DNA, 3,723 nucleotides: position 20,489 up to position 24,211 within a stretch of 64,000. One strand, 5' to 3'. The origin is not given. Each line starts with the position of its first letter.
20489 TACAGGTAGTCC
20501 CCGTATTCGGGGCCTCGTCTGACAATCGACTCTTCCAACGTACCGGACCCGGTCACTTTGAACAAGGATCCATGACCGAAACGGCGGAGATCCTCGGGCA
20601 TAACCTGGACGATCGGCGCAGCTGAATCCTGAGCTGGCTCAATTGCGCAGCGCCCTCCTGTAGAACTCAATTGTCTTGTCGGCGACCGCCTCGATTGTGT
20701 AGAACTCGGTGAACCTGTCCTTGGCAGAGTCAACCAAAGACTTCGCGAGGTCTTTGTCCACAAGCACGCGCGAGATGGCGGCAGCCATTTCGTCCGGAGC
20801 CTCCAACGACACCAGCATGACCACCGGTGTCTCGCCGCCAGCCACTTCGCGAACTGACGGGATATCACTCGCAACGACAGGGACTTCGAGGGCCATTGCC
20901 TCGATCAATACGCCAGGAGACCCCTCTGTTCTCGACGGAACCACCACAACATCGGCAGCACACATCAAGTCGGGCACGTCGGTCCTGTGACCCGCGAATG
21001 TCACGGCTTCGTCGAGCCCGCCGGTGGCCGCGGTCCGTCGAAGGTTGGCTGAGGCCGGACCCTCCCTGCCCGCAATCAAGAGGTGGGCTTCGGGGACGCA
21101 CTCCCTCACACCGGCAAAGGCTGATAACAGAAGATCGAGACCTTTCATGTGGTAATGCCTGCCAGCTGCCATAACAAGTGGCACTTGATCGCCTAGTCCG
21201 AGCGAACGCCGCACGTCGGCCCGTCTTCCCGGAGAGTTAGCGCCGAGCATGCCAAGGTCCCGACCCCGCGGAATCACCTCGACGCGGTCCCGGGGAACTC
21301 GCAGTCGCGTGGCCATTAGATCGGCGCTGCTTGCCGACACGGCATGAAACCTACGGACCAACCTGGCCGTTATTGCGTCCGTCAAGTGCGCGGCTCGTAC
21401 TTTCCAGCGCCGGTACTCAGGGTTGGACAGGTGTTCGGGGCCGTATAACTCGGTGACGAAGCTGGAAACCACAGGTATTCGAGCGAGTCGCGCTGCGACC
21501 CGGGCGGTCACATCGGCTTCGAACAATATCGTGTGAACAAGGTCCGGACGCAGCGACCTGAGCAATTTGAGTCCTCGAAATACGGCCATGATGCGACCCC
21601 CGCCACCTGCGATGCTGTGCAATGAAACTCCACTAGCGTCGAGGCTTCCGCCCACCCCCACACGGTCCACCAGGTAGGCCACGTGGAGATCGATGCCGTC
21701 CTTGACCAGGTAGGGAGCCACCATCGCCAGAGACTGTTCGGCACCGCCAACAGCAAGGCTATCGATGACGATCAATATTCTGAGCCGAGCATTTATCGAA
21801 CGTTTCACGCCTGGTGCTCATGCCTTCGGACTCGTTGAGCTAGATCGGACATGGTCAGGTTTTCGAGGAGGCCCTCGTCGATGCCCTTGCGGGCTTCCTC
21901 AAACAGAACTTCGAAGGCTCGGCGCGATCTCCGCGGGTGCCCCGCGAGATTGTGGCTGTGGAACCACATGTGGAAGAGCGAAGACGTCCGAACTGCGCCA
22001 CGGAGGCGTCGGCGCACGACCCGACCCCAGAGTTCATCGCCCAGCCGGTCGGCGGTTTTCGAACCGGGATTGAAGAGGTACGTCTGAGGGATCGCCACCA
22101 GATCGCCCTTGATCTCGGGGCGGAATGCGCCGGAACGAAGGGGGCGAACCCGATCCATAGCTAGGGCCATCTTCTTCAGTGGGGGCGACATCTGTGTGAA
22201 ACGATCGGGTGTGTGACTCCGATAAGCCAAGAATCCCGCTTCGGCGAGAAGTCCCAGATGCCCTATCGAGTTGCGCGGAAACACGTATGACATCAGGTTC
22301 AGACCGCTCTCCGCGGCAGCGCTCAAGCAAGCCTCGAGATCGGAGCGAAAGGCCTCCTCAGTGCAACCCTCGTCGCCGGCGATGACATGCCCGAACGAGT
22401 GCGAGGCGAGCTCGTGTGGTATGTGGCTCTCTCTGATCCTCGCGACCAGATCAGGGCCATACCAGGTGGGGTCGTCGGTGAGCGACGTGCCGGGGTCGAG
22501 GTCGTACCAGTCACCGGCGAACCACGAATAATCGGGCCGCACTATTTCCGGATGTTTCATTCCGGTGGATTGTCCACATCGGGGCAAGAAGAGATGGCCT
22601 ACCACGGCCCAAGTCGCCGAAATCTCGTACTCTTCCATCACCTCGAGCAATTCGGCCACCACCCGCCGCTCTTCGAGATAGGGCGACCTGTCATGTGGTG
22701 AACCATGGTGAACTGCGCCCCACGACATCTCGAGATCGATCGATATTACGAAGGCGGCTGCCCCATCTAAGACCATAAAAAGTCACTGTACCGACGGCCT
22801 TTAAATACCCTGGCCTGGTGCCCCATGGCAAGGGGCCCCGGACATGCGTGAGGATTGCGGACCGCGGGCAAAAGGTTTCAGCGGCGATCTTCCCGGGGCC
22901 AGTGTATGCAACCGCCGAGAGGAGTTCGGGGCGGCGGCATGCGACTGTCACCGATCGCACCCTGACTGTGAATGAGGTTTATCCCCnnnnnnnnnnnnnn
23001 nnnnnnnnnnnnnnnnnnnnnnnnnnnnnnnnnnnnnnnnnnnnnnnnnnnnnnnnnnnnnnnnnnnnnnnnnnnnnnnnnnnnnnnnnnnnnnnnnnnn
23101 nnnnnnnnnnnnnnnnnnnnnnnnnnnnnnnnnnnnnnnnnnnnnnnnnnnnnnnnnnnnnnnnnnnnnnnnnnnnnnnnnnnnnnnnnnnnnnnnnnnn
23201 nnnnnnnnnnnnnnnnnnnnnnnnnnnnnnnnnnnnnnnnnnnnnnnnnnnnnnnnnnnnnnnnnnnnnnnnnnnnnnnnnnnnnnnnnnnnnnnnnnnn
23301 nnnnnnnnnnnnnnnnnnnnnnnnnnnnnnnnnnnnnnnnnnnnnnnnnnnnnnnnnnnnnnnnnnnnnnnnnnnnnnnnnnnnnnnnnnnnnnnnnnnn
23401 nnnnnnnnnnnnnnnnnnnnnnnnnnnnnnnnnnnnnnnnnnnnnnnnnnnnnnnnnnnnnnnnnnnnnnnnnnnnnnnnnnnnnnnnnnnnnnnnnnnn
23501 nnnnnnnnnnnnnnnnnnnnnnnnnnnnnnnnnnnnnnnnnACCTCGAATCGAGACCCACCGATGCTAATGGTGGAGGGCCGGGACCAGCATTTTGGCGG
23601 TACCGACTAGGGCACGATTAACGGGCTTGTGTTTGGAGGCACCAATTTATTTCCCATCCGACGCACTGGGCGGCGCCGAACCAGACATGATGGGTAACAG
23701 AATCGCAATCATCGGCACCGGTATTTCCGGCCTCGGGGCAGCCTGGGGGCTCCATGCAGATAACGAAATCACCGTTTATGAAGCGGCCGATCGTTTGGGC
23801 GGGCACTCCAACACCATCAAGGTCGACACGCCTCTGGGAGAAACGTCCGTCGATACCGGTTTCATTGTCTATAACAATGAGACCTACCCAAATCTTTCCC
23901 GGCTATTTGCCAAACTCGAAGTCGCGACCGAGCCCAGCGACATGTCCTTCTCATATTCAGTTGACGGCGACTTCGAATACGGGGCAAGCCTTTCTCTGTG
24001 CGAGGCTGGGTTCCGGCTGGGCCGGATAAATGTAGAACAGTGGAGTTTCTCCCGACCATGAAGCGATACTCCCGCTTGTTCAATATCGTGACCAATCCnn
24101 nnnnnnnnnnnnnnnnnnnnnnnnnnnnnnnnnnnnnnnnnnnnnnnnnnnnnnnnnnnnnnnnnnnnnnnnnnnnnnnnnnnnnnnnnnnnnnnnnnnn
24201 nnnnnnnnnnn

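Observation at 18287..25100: Candidate three-chromophore light-response island: heliorhodopsin + photolyase + B12 photoreceptor-like protein + SigK-like sigma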

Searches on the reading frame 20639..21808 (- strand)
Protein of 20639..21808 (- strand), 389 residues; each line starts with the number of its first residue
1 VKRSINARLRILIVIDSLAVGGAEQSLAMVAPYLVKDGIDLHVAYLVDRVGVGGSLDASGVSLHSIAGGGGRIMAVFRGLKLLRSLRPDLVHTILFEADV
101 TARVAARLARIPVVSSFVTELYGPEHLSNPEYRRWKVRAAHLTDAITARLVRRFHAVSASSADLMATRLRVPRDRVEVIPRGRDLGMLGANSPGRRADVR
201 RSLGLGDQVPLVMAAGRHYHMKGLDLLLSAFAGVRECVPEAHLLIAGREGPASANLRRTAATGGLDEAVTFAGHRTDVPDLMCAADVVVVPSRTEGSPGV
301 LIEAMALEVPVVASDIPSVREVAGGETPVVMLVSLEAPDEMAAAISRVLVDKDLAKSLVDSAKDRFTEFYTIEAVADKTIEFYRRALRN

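Call 4: search_protein_families(library=pfam, proteins=[window:20639-21808:-], max_evalue=0.01)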
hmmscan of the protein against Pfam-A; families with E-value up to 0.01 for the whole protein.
window:20639-21808:- (389 aa): 7 families
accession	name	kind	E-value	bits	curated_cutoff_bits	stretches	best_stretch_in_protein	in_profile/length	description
PF13692.12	Glyco_trans_1_4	-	3.3e-32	112.1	27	1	210-350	2-141/142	Glycosyl transferases group 1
PF00534.26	Glycos_transf_1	-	1.1e-29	103.6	26.4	1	198-364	4-171/172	Glycosyl transferases group 1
PF13439.12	Glyco_transf_4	-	6.5e-18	65.8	28.5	1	20-185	1-168/170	Glycosyltransferase Family 4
PF13579.12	Glyco_trans_4_4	-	4e-15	57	29.7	1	21-182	1-158/158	Glycosyl transferase 4-like domain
PF20706.3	GT4-conflict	-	2.1e-11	43.9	26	1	206-377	194-383/385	Family 4 Glycosyltransferase in conflict systems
PF13524.12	Glyco_trans_1_2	-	5.9e-05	23.5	25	1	269-379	29-142/144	Glycosyl transferase-like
PF13477.12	Glyco_trans_4_2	-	0.0016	19.1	23.4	1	31-117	17-106/139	Glycosyl transferase 4-like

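Call 25: search_protein_families(library=ncbifam, proteins=[window:20639-21808:-], max_evalue=0.01)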
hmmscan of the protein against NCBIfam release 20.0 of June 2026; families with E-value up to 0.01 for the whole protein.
window:20639-21808:- (389 aa): 35 families (the best 25 are shown)
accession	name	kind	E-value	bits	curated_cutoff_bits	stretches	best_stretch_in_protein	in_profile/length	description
TIGR03088.1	stp2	hypoth_equivalog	7.5e-39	133.8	409.05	1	11-387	4-374/374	TIGR03088 family PEP-CTERM/XrtA system glycosyltransferase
TIGR02149.1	glgA_Coryne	subfamily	3.9e-22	78.9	302.4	1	153-385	147-389/391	glycogen synthase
TIGR03449.1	mycothiol_MshA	equivalog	8.4e-22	77.6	462.5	1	170-388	184-405/406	D-inositol-3-phosphate glycosyltransferase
NF041876.1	EPS_EpsE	equivalog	3.6e-21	75.9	400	1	106-377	129-387/389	exopolysaccharide biosynthesis GT4 family glycosyltransferase EpsE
TIGR04047.1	MSMEG_0565_glyc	hypoth_equivalog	4.5e-21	75.4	259.85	1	152-385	140-373/373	MSMEG_0565 family glycosyltransferase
TIGR03999.1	thiol_BshA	equivalog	5.2e-21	75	273.7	1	156-387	147-374/375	N-acetyl-alpha-D-glucosaminyl L-malate synthase BshA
NF047684.1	TeichurnBiosyTuaC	equivalog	2.3e-20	72.9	550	1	84-386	105-389/391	teichuronic acid biosynthesis protein TuaC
TIGR04063.1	stp3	hypoth_equivalog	1.2e-19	70.5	442.05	1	81-375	86-384/397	TIGR04063 family PEP-CTERM/XrtA system glycosyltransferase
TIGR04157.1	glyco_rSAM_CFB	subfamily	2.3e-19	69.7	400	1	153-383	172-406/406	TIGR04157 family glycosyltransferase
NF053787.1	GlcN_PG_synth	equivalog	4.5e-19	68.5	480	1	81-386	76-359/361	N-acetylglucosaminyl phosphatidylglycerol synthase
NF038011.1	PelF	equivalog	8.5e-14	51.5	100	1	172-382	278-488/489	GT4 family glycosyltransferase PelF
NF050056.1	ProtGlycPglH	equivalog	2.3e-13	50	600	1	211-382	181-349/354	GalNAc-alpha-(1->4)-GalNAc-alpha-(1->3)-diNAcBac-PP-undecaprenol alpha-1,4-N-acetyl-D-galactosaminyltransferase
NF038295.1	EPS_HpsP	equivalog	2.4e-13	49.8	550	1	177-385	179-386/388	hormogonium polysaccharide biosynthesis glycosyltransferase HpsP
NF050063.1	ProtGlycPglJ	equivalog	2.4e-12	46.7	500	1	209-382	194-362/363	N-acetylgalactosamine-N,N'-diacetylbacillosaminyl-diphospho-undecaprenol 4-alpha-N-acetylgalactosaminyltransferase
NF038298.1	EPS_HpsO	equivalog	4e-12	45.6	575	1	192-385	184-386/388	hormogonium polysaccharide biosynthesis glycosyltransferase HpsO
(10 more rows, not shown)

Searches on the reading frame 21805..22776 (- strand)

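Call 4: search_protein_families(library=pfam, proteins=[window:21805-22776:-], max_evalue=0.01)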
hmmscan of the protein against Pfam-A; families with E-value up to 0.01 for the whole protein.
window:21805-22776:- (323 aa): 1 family
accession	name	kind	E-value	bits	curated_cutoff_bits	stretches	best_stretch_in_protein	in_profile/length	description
PF01522.26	Polysacc_deac_1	-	0.00023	21.5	23.1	1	37-150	18-86/124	Polysaccharide deacetylase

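Call 25: search_protein_families(library=ncbifam, proteins=[window:21805-22776:-], max_evalue=0.01)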
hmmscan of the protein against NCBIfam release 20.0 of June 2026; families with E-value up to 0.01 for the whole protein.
window:21805-22776:- (323 aa): 1 family
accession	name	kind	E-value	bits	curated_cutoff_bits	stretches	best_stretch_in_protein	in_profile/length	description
TIGR03006.1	pepcterm_polyde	equivalog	0.0018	17.4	276.2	0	108-183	63-140/272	XrtA system polysaccharide deacetylase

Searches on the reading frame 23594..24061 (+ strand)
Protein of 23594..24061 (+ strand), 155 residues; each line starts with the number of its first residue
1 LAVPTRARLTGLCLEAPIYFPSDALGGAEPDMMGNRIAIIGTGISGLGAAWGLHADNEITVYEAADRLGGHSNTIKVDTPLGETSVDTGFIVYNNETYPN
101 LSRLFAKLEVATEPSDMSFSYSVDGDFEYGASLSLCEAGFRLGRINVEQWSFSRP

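Call 4: search_protein_families(library=pfam, proteins=[window:23594-24061:+], max_evalue=0.01)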
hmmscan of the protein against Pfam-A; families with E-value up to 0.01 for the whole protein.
window:23594-24061:+ (155 aa): 3 families
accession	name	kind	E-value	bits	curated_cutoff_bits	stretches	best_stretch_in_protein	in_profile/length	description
PF13450.12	NAD_binding_8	-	2.1e-13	50.8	21.9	1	39-108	1-68/68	NAD(P)-binding Rossmann-like domain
PF01593.30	Amino_oxidase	-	3.5e-09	36.9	19.8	1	44-120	1-73/443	Flavin containing amine oxidoreductase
PF01266.30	DAO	-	3.6e-05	23.9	27.9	1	36-72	1-39/353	FAD dependent oxidoreductase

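Call 25: search_protein_families(library=ncbifam, proteins=[window:23594-24061:+], max_evalue=0.01)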
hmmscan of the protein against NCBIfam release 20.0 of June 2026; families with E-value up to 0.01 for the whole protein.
window:23594-24061:+ (155 aa): 25 families
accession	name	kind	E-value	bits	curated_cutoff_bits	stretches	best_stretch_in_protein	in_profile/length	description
NF008841.0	PRK11883.1-1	equivalog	4.3e-10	39.1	517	1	33-92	2-61/453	protoporphyrinogen oxidase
NF005560.0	PRK07233.1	equivalog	1.2e-07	30.9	252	1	36-78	2-45/435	hypothetical protein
TIGR00562.1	proto_IX_ox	equivalog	1.8e-07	30.2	97.85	1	36-81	4-52/470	protoporphyrinogen oxidase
TIGR03467.1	HpnE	equivalog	2.8e-06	26.9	283.05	1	37-90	1-53/430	hydroxysqualene dehydroxylase HpnE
NF009410.0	PRK12771.1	subfamily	2.2e-05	23.2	516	1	32-70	136-175/566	NAD(P)-binding protein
NF053546.1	violacein_VioA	equivalog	3.3e-05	23.3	600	1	37-113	2-80/411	flavin-dependent violacein biosynthesis tryptophan-2 monooxygenase VioA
NF008845.0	PRK11883.1-5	equivalog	3.8e-05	22.2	560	1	34-79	4-56/468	protoporphyrinogen oxidase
NF009454.0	PRK12814.1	equivalog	4e-05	22.2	916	1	31-70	190-230/657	putative NADPH-dependent glutamate synthase small subunit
NF005548.0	PRK07208.1-4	equivalog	0.00014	20.6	389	1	35-77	4-47/488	hypothetical protein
TIGR01317.1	GOGAT_sm_gam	subfamily_domain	0.00016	20.7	447.7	1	33-70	142-180/485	glutamate synthase small subunit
NF045663.1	diclust_near_Sec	equivalog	0.00017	19.8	530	1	34-76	106-149/759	pyridine nucleotide-disulfide oxidoreductase/dicluster-binding protein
NF045637.1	carotdesatCrtDProt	equivalog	0.00042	19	580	1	37-92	1-53/485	1-hydroxycarotenoid 3,4-desaturase CrtD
NF041087.1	bile_acid_BaiCD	equivalog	0.00048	18.3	825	1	34-71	380-418/642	bile acid Fe-S flavoenzyme BaiCD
NF008843.0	PRK11883.1-3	equivalog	0.00067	18.9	406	1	36-75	3-45/424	protoporphyrinogen oxidase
TIGR02731.1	phytoene_desat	equivalog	0.00075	18.3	569.4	1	36-111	1-73/453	15-cis-phytoene desaturase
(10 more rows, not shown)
